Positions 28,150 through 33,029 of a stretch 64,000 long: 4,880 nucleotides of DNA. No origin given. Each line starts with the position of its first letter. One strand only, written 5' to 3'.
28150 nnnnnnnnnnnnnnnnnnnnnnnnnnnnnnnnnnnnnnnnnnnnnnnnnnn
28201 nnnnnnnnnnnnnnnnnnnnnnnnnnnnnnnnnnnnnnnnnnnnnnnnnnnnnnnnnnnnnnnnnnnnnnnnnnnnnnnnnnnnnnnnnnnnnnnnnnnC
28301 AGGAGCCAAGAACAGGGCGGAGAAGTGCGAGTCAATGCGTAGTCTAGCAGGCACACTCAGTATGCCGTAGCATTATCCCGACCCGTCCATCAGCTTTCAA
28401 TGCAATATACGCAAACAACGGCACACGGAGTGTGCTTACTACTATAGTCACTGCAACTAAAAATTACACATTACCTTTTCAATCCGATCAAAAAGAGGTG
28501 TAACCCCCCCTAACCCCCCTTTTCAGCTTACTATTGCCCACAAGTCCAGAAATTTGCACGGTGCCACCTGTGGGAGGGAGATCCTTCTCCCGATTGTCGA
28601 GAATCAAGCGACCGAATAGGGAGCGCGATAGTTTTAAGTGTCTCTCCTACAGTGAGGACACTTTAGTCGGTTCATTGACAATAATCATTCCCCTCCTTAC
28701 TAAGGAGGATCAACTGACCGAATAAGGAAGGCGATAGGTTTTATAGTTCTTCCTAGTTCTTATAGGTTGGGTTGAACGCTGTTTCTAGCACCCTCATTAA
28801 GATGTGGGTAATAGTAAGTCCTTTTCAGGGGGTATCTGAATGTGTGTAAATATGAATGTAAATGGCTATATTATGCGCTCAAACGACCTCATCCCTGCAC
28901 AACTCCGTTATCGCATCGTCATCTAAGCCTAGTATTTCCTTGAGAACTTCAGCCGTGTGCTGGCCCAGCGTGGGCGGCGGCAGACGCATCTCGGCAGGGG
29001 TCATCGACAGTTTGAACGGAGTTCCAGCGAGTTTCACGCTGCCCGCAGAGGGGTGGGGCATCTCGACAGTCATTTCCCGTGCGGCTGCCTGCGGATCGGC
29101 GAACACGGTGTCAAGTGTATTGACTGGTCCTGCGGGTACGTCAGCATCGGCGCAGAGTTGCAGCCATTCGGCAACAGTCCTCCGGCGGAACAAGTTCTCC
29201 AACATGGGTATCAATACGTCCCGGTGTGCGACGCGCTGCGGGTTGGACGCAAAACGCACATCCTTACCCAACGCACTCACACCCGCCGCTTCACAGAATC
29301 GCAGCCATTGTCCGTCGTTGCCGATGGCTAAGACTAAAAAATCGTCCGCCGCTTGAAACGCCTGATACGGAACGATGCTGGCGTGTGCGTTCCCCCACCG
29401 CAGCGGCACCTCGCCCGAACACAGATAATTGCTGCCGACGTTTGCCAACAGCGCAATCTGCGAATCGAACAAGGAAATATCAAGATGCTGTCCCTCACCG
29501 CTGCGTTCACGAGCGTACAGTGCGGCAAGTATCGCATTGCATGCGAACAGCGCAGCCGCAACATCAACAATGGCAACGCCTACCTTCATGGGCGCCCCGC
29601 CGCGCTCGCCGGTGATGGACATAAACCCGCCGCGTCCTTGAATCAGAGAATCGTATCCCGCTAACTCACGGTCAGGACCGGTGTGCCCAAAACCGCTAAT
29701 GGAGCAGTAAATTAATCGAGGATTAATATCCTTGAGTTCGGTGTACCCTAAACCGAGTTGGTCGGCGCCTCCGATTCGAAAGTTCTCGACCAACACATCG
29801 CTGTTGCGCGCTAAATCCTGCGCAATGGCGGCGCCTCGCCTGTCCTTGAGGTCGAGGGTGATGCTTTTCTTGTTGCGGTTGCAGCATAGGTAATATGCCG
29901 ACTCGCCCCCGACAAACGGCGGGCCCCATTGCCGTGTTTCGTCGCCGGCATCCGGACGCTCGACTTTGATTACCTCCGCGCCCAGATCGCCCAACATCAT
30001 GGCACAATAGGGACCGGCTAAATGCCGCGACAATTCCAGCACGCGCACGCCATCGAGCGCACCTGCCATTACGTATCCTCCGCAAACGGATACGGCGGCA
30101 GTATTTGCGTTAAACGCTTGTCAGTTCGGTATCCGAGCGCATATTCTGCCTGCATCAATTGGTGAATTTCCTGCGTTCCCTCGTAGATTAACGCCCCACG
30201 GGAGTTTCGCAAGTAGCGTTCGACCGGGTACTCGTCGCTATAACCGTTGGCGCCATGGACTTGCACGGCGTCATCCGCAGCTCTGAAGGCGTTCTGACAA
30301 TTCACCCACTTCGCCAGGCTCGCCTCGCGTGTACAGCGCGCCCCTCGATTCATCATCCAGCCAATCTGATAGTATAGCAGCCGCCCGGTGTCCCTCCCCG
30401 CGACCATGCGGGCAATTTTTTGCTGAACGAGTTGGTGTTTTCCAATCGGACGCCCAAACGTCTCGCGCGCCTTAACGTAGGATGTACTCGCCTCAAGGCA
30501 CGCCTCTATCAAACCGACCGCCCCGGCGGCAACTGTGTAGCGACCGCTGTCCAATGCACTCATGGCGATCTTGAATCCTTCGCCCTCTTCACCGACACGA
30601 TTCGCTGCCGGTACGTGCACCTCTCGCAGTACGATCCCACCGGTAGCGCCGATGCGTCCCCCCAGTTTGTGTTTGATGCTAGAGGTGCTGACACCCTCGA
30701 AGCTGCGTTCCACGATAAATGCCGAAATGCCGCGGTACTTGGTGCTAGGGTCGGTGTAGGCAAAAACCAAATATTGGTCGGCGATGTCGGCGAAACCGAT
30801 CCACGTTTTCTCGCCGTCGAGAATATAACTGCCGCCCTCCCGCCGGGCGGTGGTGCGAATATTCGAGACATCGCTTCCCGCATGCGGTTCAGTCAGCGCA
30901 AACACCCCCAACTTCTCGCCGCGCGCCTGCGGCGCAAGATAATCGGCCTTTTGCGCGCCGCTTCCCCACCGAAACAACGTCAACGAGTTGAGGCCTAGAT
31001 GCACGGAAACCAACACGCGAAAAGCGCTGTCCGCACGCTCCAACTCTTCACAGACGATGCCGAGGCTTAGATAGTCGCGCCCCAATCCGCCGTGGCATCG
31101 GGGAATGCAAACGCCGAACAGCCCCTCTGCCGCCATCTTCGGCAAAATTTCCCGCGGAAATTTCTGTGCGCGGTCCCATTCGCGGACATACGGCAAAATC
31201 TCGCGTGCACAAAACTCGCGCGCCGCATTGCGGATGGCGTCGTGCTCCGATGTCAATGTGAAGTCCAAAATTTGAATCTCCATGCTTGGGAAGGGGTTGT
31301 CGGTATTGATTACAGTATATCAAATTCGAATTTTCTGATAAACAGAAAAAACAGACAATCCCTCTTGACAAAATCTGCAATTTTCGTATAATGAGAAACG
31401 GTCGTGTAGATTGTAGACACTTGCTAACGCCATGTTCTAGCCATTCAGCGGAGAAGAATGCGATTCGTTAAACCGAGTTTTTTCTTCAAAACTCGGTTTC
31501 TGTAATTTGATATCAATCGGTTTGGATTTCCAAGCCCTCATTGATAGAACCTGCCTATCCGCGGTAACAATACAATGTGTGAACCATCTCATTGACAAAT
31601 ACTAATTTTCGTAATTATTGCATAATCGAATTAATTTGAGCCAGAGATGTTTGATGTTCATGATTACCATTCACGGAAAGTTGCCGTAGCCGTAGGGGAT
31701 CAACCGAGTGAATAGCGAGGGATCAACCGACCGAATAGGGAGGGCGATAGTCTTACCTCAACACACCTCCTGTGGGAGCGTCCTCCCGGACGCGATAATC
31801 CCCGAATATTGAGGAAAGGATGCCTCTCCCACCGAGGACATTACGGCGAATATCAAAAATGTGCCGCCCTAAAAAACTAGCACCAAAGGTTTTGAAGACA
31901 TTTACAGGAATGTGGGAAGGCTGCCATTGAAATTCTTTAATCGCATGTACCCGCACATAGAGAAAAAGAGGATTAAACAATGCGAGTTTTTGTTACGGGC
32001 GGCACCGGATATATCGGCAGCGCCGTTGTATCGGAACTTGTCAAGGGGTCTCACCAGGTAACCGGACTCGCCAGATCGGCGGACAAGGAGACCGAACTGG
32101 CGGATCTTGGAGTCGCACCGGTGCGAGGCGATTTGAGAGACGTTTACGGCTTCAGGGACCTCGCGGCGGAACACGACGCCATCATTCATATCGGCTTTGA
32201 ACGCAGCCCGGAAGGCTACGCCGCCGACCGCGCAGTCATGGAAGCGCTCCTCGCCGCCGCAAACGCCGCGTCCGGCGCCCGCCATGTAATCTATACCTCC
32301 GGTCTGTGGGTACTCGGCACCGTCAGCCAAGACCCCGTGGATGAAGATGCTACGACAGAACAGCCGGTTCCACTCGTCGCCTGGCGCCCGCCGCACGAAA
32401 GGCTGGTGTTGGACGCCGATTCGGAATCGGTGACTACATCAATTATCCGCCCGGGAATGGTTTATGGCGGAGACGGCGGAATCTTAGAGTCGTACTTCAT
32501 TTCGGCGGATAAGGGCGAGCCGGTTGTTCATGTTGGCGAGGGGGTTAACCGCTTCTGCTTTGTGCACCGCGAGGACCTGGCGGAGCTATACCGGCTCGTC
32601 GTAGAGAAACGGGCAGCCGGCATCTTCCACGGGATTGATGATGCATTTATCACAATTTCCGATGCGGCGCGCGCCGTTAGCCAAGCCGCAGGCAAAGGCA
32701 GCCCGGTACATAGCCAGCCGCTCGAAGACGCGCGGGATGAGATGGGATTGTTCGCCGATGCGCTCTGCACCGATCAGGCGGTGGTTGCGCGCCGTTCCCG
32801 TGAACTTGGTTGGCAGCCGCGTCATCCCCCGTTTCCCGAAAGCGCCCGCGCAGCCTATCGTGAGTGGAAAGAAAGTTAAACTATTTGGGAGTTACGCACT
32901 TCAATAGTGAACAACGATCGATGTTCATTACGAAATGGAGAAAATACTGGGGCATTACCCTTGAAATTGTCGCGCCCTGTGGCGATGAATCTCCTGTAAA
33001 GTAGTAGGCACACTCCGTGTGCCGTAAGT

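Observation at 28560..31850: Modular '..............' repeat family bracketing the CaiB-ACAD operon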

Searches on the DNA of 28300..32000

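Call 7: search_rna_families(source=window, start=28300, end=32000, threshold=evalue, max_evalue=10)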
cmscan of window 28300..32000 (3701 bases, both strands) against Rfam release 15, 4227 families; matches with E-value up to 10: 3.
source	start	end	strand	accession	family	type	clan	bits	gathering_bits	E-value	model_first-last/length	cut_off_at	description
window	28346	28440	-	RF03470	mir-571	Gene; miRNA;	-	20.4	40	1.4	1-85/85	no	mir-571 microRNA precursor family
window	28343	28442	+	RF03654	MIR4239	Gene; miRNA;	-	18.9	100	2.5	1-120/120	no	MIR4239 microRNA precursor family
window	28569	28651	+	RF00752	mir-14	Gene; miRNA;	-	17.1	53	5.8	1-63/63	no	mir-14 microRNA precursor family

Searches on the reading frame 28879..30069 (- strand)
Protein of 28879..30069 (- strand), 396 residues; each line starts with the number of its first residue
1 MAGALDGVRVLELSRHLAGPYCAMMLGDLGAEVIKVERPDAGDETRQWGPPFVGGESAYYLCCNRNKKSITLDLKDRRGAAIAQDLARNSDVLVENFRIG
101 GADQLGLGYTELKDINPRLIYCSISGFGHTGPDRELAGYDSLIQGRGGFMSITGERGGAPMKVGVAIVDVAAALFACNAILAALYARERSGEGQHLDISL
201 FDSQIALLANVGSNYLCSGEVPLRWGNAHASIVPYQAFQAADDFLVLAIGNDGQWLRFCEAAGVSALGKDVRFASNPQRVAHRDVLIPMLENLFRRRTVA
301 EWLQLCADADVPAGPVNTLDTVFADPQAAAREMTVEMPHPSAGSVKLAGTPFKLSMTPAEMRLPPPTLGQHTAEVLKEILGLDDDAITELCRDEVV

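Call 29: search_protein_families(library=pfam, proteins=[window:28879-30069:-])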
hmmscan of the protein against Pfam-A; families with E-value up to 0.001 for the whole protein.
window:28879-30069:- (396 aa): 1 family
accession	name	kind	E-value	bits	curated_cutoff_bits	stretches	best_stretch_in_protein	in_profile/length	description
PF02515.22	CoA_transf_3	-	2e-136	455.4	23.3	1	5-372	1-366/366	CoA-transferase family III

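Call 43: find_encoding_contigs(protein=window:28879-30069:-, flank=3000, max_places=6)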
Protein window:28879-30069:- (396 aa): no gene with exactly this product is on record in the collection.

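Call 44: find_homologous_proteins(query=window:28879-30069:-, max_evalue=1e-100)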
Query window:28879-30069:- (396 aa): 6910 proteins with E <= 1e-100 among 8000 candidates; the best 120 are listed.
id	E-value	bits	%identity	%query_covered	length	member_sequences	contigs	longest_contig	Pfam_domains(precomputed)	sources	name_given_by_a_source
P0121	8.3e-250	847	93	100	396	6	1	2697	PF02515.23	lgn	-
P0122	2.2e-249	845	93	100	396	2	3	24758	PF02515.23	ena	-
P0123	3.8e-249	845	93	100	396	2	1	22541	PF02515.23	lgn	-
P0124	5.3e-237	805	88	100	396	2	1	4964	PF02515.23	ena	-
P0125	1.2e-235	800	88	100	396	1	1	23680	PF02515.23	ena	-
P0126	5.2e-235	798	89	100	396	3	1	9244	PF02515.23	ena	-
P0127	7.1e-235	798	88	100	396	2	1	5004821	PF02515.23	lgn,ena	-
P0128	6.8e-233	791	87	100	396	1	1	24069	PF02515.23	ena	-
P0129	2.6e-229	779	86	100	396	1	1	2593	PF02515.23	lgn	-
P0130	1.4e-226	770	84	100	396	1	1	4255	PF02515.23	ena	-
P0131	2.6e-226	769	85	100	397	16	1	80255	PF02515.23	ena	-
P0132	4.5e-226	769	85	100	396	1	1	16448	PF02515.23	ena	-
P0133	3.0e-225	766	85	100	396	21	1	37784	PF02515.23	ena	-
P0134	5.2e-223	759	84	100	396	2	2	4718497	PF02515.23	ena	-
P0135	2.1e-213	727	80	100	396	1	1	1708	PF02515.23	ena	-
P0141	7.8e-208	709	78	100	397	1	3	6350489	PF02515.23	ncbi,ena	-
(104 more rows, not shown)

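Call 45: find_encoding_contigs(protein=P0122, flank=3500, max_places=2)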
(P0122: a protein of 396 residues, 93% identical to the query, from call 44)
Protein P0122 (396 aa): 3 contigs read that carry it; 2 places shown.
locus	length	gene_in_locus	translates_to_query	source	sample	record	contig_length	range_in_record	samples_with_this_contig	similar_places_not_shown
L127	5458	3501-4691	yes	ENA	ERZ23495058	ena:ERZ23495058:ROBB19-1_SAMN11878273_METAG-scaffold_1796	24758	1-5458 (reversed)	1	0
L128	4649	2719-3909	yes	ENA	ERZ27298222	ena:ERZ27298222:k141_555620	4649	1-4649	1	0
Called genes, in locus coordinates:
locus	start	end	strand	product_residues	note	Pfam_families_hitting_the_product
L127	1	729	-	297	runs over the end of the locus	PF01557:FAA_hydrolase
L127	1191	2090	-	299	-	PF01073:3Beta_HSD, PF01370:Epimerase, PF04321:RmlD_sub_bind (faint), PF05368:NmrA, PF13460:NAD_binding_10, PF16363:GDP_Man_Dehyd (weak)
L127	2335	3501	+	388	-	PF02771:Acyl-CoA_dh_N, PF02770:Acyl-CoA_dh_M, PF00441:Acyl-CoA_dh_1, PF08028:Acyl-CoA_dh_2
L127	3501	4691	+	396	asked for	PF02515:CoA_transf_3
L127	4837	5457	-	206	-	?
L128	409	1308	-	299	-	PF01073:3Beta_HSD, PF01370:Epimerase, PF04321:RmlD_sub_bind (faint), PF05368:NmrA, PF13460:NAD_binding_10, PF16363:GDP_Man_Dehyd (weak)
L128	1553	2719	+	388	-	PF02771:Acyl-CoA_dh_N, PF02770:Acyl-CoA_dh_M, PF00441:Acyl-CoA_dh_1, PF08028:Acyl-CoA_dh_2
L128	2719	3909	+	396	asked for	PF02515:CoA_transf_3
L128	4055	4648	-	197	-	?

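Call 46: find_encoding_contigs(protein=P0127, flank=3500, max_places=1)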
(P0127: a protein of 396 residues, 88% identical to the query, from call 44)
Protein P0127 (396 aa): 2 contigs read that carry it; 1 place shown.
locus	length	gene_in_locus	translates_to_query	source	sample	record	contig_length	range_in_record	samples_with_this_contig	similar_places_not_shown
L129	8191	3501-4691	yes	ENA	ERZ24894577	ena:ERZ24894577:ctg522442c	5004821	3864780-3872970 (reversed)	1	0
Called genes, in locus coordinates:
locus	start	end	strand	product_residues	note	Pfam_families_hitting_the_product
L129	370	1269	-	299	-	PF01073:3Beta_HSD, PF01370:Epimerase, PF04321:RmlD_sub_bind, PF05368:NmrA, PF13460:NAD_binding_10, PF16363:GDP_Man_Dehyd (weak)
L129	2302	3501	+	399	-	PF02771:Acyl-CoA_dh_N, PF02770:Acyl-CoA_dh_M, PF00441:Acyl-CoA_dh_1, PF08028:Acyl-CoA_dh_2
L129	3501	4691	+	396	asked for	PF02515:CoA_transf_3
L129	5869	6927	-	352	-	PF01408:GFO_IDH_MocA, PF22725:GFO_IDH_MocA_C3, PF02894:GFO_IDH_MocA_C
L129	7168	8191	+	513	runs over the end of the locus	PF02113:Peptidase_S13, PF13354:Beta-lactamase2 (faint)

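Call 47: find_encoding_contigs(protein=P0134, flank=3500, max_places=1)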
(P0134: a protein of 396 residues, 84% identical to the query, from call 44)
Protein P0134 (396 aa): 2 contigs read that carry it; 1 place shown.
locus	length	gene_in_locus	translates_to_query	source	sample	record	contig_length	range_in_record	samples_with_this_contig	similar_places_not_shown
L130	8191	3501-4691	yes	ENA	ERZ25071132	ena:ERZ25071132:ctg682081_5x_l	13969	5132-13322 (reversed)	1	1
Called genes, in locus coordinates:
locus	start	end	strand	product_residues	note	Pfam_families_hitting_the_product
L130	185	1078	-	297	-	PF01557:FAA_hydrolase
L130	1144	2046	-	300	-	PF01073:3Beta_HSD, PF01370:Epimerase, PF04321:RmlD_sub_bind (weak), PF05368:NmrA, PF07993:NAD_binding_4 (faint), PF13460:NAD_binding_10, PF16363:GDP_Man_Dehyd (weak)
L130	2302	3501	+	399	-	PF02771:Acyl-CoA_dh_N, PF02770:Acyl-CoA_dh_M, PF00441:Acyl-CoA_dh_1, PF08028:Acyl-CoA_dh_2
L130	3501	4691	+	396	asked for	PF02515:CoA_transf_3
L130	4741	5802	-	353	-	PF01408:GFO_IDH_MocA, PF22725:GFO_IDH_MocA_C3, PF02894:GFO_IDH_MocA_C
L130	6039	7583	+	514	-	PF02113:Peptidase_S13, PF13354:Beta-lactamase2 (faint)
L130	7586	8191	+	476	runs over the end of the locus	PF02737:3HCDH_N, PF00725:3HCDH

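Call 48: find_encoding_contigs(protein=P0141, flank=3500, max_places=1)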
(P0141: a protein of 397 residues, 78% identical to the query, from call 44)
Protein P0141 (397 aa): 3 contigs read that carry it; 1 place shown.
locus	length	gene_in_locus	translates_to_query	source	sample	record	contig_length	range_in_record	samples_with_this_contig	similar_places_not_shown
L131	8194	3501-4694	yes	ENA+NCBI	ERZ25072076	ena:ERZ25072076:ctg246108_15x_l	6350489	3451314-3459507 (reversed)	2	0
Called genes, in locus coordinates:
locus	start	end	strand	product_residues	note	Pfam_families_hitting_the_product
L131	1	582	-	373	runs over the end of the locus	PF00285:Citrate_synt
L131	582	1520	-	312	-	PF13714:PEP_mutase, PF00463:ICL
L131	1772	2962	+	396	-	PF02771:Acyl-CoA_dh_N, PF02770:Acyl-CoA_dh_M, PF00441:Acyl-CoA_dh_1, PF08028:Acyl-CoA_dh_2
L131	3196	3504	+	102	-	-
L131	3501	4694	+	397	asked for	PF02515:CoA_transf_3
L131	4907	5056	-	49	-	-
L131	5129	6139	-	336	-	PF01609:DDE_Tnp_1 (weak)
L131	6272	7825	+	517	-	PF02113:Peptidase_S13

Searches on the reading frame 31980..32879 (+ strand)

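Call 29: search_protein_families(library=pfam, proteins=[window:31980-32879:+])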
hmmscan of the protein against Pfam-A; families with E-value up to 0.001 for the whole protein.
window:31980-32879:+ (299 aa): 7 families
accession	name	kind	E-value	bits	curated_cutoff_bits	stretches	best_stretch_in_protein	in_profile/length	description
PF01370.27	Epimerase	-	1.9e-18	67.2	20.9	1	3-213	1-230/240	NAD dependent epimerase/dehydratase family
PF13460.12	NAD_binding_10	-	2.3e-14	54.1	27.2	1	7-166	1-151/184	NAD(P)H-binding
PF01073.25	3Beta_HSD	-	4.5e-09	36.2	22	1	5-202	2-223/280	3-beta hydroxysteroid dehydrogenase/isomerase family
PF05368.20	NmrA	-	2.8e-08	34.1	27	1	2-107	4-106/298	NmrA-like family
PF04321.23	RmlD_sub_bind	-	5.1e-06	26.2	27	1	1-241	1-235/287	RmlD substrate binding domain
PF16363.11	GDP_Man_Dehyd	-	6e-06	26.4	27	1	4-72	1-83/332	GDP-mannose 4,6 dehydratase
PF07993.18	NAD_binding_4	-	2.4e-05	24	20.1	0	5-39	1-38/258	Male sterility protein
